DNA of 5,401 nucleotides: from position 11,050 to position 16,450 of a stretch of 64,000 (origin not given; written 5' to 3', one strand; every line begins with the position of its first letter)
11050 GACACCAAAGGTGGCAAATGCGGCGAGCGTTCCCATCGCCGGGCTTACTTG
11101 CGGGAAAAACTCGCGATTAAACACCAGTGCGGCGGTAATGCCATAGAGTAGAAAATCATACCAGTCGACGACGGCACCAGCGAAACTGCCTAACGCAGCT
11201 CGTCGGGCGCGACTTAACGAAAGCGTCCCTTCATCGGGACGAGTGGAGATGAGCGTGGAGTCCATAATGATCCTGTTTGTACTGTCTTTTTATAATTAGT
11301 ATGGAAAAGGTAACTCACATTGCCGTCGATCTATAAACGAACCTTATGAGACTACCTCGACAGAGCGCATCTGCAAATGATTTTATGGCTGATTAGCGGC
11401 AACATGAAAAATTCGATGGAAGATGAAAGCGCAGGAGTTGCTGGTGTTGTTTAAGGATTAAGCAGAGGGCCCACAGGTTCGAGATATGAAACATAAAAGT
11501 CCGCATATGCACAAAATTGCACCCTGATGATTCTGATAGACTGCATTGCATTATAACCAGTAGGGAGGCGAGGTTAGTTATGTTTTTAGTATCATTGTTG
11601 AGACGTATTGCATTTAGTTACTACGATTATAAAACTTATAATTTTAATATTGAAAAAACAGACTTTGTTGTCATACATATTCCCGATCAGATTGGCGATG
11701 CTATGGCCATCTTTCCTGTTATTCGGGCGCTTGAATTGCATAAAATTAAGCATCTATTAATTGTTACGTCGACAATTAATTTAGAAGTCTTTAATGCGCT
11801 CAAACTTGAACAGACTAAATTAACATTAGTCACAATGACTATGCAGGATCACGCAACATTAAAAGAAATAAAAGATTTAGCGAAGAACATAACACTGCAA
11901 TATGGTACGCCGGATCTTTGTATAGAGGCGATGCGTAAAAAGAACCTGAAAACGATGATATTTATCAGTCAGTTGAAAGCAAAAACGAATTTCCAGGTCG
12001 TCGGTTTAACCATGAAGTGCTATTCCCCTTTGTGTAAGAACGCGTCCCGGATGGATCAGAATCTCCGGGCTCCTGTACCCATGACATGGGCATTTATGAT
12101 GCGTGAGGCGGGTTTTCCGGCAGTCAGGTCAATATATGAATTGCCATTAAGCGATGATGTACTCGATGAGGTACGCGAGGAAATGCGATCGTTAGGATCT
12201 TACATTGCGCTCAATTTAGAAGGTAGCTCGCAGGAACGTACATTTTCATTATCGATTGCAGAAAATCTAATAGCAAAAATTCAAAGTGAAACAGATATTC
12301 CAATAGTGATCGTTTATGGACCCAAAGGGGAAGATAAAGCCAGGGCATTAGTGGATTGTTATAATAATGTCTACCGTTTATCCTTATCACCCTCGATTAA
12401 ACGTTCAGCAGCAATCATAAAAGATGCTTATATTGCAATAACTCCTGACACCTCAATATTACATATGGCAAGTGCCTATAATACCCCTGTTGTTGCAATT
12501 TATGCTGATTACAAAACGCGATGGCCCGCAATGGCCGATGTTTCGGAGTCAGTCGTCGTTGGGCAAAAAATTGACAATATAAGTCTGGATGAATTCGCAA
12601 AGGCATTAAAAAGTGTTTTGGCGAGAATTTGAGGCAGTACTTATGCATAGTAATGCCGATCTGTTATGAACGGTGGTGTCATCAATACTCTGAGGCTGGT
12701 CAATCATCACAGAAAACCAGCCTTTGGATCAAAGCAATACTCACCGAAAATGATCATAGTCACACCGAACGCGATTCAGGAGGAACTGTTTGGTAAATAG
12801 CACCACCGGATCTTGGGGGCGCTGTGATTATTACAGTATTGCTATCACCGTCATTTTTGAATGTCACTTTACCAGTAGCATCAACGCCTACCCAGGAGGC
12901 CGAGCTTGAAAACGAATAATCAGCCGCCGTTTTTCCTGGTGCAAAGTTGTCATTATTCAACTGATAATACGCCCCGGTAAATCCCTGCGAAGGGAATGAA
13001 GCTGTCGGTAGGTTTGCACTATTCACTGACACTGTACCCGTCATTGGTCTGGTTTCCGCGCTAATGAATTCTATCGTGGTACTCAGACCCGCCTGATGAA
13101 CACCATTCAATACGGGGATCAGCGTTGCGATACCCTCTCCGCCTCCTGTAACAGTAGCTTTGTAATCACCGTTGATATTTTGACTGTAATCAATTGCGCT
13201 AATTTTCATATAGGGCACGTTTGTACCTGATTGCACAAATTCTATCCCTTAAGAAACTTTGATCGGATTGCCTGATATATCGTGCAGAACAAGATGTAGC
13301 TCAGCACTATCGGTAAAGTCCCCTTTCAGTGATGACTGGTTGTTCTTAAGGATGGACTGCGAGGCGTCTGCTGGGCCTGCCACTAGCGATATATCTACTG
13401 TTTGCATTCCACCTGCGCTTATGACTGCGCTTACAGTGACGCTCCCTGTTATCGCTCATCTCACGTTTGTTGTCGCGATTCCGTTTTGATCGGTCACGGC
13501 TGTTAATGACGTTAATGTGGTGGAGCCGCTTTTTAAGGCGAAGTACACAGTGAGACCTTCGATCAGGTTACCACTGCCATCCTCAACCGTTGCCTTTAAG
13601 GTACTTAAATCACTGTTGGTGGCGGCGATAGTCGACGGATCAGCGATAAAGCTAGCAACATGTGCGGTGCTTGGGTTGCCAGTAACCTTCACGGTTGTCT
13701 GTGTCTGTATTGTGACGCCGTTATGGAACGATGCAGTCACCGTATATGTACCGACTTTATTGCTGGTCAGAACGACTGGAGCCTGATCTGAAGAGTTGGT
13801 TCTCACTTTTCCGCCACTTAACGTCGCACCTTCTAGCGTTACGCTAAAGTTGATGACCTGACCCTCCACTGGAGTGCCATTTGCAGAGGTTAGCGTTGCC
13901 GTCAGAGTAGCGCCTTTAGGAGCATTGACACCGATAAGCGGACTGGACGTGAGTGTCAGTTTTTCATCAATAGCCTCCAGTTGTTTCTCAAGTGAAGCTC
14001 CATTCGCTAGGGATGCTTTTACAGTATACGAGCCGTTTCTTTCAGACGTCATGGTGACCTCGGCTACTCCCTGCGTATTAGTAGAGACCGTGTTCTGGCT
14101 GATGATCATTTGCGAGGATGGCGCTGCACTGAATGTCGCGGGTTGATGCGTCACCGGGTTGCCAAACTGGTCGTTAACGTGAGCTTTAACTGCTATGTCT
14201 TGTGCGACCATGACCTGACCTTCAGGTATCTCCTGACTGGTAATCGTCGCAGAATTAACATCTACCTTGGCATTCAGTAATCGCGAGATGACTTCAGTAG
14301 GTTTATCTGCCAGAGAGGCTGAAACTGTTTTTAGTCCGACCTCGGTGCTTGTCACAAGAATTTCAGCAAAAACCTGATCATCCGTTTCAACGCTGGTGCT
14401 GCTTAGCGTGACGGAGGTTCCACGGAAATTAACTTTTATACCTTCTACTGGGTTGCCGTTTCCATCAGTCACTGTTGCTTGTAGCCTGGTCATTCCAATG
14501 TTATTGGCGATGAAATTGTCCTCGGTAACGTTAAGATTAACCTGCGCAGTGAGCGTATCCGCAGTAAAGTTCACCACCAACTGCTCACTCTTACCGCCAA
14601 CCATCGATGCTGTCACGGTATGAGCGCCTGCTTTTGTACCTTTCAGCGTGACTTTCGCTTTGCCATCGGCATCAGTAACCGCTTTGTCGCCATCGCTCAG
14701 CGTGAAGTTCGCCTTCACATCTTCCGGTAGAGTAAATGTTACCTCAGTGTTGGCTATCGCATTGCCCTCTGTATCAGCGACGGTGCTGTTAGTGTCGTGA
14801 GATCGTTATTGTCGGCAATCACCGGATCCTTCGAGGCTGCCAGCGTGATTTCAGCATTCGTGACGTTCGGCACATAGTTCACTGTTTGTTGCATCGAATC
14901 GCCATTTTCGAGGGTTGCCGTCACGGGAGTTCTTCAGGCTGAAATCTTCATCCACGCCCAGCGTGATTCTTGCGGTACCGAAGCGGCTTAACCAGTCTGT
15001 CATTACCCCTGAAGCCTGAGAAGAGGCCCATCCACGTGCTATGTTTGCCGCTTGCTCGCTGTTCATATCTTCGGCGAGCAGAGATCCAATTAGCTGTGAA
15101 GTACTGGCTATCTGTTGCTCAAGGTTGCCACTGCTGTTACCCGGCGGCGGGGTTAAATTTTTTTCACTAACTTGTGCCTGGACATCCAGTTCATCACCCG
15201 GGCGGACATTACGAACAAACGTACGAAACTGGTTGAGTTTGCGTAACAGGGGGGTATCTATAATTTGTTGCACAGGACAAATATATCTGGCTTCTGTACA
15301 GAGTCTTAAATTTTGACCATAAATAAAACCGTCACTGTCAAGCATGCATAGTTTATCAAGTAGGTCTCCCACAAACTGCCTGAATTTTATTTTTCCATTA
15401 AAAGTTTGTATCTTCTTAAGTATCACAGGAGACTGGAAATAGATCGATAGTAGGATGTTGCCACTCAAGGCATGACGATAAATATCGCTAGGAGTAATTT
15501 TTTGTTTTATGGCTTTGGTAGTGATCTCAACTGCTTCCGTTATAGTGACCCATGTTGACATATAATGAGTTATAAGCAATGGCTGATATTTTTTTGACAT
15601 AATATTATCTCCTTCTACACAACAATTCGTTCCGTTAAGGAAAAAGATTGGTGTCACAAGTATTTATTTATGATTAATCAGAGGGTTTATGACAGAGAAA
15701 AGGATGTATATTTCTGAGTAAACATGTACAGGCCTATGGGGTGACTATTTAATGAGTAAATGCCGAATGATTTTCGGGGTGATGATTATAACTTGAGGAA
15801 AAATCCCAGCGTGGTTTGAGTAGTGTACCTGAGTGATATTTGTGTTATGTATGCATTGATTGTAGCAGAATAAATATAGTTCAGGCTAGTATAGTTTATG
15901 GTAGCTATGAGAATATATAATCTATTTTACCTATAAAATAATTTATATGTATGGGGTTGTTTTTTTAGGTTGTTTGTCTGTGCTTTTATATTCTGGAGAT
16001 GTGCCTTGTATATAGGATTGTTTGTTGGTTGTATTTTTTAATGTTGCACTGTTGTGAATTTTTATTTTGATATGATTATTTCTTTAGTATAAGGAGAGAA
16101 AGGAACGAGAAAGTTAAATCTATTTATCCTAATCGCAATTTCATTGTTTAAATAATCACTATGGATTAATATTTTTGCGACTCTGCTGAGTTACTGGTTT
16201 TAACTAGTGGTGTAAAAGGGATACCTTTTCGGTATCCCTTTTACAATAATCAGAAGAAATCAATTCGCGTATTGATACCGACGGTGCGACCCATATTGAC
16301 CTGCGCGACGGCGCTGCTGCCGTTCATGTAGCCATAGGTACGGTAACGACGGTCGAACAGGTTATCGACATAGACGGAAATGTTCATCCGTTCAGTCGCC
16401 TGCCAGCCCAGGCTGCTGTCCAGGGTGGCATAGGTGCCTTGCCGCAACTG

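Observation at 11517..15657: Apparently intact yeeL glycosyltransferase next to a decayed yeeJ adhesin gene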

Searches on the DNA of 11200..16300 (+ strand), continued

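Call 65: get_annotated_region(hit=H80, flank=6000)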
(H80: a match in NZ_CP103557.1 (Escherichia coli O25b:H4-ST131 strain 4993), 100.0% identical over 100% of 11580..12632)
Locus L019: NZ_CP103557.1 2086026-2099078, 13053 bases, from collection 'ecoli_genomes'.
description: Escherichia coli O25b:H4-ST131 strain 4993 chromosome, complete genome
organism: Escherichia coli O25b:H4-ST131 strain 4993 (NCBI taxid 941322)
replicon: chromosome; assembly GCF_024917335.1
host: Homo sapiens; source: blood; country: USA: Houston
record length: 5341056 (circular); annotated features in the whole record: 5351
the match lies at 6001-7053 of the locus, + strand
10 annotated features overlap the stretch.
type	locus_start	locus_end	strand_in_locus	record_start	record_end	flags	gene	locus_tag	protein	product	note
CDS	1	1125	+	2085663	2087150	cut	yeeO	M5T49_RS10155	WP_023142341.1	toxic metabolite efflux MATE transporter YeeO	-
tRNA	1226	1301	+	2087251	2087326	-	-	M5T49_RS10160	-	tRNA-Asn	-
CDS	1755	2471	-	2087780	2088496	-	yeeN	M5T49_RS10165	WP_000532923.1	YebC/PmpR family DNA-binding transcriptional regulator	-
CDS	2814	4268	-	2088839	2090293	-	amn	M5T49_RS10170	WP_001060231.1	AMP nucleosidase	-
CDS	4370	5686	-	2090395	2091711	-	shiA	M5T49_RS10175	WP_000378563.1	shikimate transporter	-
CDS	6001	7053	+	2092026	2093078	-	-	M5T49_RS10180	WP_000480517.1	glycosyltransferase family 9 protein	-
CDS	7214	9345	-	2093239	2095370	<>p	-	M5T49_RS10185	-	Ig-like domain-containing protein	frameshifted; internal stop; incomplete; partial in the middle of a contig; missing N-terminus and C-terminus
CDS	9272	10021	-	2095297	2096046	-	-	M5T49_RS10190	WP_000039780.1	inverse autotransporter beta domain-containing protein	-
CDS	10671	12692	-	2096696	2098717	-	fyuA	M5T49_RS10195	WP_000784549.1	siderophore yersiniabactin receptor FyuA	-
CDS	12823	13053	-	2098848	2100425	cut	ybtE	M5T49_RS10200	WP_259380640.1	yersiniabactin biosynthesis salycil-AMP ligase YbtE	-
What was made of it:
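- An ST131 genome has this same yeeJ-dead genotype (call 65).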

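Call 66: get_annotated_region(hit=H94, flank=9500)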
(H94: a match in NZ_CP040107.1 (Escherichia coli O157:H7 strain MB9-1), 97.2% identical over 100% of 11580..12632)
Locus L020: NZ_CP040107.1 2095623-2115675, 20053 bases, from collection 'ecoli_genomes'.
description: Escherichia coli O157:H7 strain MB9-1 chromosome
organism: Escherichia coli O157:H7 strain MB9-1 (NCBI taxid 83334)
replicon: chromosome; assembly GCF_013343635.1
host: -; source: cattle feces; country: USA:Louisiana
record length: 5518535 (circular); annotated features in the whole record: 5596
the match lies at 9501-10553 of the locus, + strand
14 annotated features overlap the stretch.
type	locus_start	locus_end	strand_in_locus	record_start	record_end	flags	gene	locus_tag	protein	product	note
CDS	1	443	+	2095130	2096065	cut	ldtA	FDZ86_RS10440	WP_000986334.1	L,D-transpeptidase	-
tRNA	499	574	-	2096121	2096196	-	-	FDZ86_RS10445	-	tRNA-Asn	-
CDS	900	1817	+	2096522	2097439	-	nac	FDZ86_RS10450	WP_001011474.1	nitrogen assimilation transcriptional regulator NAC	-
CDS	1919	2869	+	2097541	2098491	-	cbl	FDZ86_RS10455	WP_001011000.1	HTH-type transcriptional regulator Cbl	-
tRNA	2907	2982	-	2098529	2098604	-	-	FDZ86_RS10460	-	tRNA-Asn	-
CDS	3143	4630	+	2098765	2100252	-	yeeO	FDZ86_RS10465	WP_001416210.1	toxic metabolite efflux MATE transporter YeeO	-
tRNA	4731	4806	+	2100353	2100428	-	-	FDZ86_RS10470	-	tRNA-Asn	-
CDS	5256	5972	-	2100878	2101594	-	yeeN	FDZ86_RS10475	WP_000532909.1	YebC/PmpR family DNA-binding transcriptional regulator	-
CDS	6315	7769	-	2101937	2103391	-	amn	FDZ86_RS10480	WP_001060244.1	AMP nucleosidase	-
CDS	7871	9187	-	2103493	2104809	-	shiA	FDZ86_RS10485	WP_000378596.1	shikimate transporter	-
CDS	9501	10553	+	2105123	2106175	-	-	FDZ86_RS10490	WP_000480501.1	glycosyltransferase family 9 protein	-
CDS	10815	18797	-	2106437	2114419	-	-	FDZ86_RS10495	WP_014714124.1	inverse autotransporter adhesin-like protein YeeJ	-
tRNA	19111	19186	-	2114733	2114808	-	-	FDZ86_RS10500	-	tRNA-Asn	-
CDS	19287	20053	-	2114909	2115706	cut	mtfA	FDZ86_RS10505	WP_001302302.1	DgsA anti-repressor MtfA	-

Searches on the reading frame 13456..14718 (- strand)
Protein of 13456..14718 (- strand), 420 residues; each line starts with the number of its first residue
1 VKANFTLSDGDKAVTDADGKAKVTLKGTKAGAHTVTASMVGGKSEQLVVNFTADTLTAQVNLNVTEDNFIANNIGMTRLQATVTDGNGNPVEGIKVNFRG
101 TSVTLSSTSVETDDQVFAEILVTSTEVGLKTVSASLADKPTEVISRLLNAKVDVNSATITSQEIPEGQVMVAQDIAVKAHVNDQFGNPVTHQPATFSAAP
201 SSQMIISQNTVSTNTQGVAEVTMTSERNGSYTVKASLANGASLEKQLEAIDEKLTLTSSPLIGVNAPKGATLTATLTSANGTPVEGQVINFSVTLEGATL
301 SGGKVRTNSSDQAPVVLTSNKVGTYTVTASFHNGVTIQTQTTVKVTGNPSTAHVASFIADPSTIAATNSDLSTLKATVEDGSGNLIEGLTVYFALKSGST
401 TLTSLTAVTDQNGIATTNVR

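Call 3: search_protein_families(library=pfam, proteins=[window:13456-14718:-], max_evalue=0.01)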
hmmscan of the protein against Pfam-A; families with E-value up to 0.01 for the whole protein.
window:13456-14718:- (420 aa): 8 families
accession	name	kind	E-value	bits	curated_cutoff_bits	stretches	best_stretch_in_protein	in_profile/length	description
PF02369.22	Big_1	-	4.4e-63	209.8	34.9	5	60-139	2-83/93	Bacterial Ig-like domain (group 1)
PF09134.16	Invasin_D3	-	1.8e-29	102.6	33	5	355-418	5-66/98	Invasin, domain 3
PF16640.11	Big_3_5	-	2.8e-07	31.4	35.5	1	270-345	14-83/88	Bacterial Ig-like domain (group 3)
PF13620.12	CarboxypepD_reg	-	5.2e-07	30.4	32.3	0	11-60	30-79/82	Carboxypeptidase regulatory-like domain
PF00801.26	PKD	-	1.9e-05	25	23.5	0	212-244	42-72/80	PKD domain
PF18565.7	Glyco_hydro2_C5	-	7.2e-05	23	32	0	358-387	4-33/103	Glycoside hydrolase family 2 C-terminal domain 5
PF00630.25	Filamin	-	0.0032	18.7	26.9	0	284-347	18-84/93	Filamin/ABP280 repeat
PF13715.12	CarbopepD_reg_2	-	0.0037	17.7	32.2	1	12-71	27-83/88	CarboxypepD_reg-like domain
